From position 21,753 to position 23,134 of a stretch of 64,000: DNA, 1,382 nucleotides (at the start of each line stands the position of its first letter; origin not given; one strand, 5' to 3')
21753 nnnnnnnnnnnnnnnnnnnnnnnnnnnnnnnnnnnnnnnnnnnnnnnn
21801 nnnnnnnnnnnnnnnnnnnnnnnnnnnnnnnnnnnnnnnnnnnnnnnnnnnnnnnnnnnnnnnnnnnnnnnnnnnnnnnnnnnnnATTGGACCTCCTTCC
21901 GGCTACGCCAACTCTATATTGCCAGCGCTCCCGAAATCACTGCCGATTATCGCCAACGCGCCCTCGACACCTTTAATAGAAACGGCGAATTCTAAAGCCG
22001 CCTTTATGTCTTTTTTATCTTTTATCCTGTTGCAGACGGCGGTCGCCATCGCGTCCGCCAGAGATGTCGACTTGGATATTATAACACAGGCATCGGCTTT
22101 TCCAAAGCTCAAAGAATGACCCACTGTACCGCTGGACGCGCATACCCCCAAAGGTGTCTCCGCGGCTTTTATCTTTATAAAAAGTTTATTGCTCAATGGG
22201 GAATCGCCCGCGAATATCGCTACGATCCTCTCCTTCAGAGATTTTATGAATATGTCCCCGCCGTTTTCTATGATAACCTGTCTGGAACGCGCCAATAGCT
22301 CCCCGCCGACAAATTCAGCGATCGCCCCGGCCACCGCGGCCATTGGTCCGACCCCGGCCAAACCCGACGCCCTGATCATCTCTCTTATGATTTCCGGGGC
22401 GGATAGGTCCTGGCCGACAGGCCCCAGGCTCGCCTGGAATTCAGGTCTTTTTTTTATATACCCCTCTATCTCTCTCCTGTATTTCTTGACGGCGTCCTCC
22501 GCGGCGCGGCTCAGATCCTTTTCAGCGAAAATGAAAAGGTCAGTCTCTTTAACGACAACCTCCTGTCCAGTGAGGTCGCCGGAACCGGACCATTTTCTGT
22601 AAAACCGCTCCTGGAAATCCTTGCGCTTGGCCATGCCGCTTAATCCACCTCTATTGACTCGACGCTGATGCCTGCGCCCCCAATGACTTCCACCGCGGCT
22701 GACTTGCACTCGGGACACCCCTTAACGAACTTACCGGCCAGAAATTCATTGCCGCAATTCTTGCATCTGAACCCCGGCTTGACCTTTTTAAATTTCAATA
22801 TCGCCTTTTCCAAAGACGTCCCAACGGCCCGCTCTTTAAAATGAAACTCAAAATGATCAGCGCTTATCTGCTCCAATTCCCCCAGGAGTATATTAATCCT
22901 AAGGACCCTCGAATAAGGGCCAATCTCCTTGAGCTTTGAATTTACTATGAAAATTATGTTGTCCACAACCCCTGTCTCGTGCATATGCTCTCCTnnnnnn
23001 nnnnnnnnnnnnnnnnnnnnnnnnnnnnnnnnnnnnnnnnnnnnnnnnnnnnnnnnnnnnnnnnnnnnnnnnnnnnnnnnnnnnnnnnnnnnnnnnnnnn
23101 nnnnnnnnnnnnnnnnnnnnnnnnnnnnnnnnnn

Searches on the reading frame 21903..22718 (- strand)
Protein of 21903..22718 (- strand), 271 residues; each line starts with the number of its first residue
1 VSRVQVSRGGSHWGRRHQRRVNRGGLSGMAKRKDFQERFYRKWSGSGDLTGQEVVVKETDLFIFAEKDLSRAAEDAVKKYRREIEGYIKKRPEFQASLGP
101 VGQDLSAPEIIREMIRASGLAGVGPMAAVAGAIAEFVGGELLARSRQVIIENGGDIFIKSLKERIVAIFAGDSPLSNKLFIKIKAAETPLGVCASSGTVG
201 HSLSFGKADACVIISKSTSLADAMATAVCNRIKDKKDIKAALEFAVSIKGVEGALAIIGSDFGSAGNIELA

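Call 3: search_protein_families(library=pfam, proteins=[window:21903-22718:-], max_evalue=0.01)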
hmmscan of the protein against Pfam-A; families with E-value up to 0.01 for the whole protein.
window:21903-22718:- (271 aa): 0 families

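Call 8: search_protein_families(library=ncbifam, proteins=[window:21903-22718:-], max_evalue=0.001)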
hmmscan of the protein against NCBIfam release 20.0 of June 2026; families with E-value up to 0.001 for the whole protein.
window:21903-22718:- (271 aa): 4 families
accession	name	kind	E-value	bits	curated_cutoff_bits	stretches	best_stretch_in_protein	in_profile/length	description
NF003323.0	PRK04334.1-3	equivalog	1.2e-89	299.9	271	1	33-270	5-246/250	hypothetical protein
NF003324.0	PRK04334.1-4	equivalog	1.1e-59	202.2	275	1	56-268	8-222/238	hypothetical protein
NF003321.0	PRK04334.1-1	equivalog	9.2e-59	199.1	262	1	52-268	6-229/248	hypothetical protein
NF003322.0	PRK04334.1-2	equivalog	6.4e-20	71.4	290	1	66-232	31-203/295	hypothetical protein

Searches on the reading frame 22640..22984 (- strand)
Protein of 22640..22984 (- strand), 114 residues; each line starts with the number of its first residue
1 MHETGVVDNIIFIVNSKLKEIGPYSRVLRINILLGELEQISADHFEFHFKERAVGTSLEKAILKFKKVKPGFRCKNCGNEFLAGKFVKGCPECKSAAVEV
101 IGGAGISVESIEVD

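Call 3: search_protein_families(library=pfam, proteins=[window:22640-22984:-], max_evalue=0.01)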
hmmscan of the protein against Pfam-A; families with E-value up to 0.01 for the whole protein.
window:22640-22984:- (114 aa): 3 families
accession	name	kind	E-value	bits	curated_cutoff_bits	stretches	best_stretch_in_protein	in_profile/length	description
PF01155.25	HypA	-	2.8e-23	82.5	28.9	1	1-113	1-112/112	Hydrogenase/urease nickel incorporation, metallochaperone, hypA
PF23458.2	DUF7130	-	0.0021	18.3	35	1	34-98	14-81/89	Domain of unknown function (DUF7130)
PF09723.15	Zn_ribbon_8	-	0.0082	16.6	34.4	0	72-99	6-39/41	Zinc ribbon domain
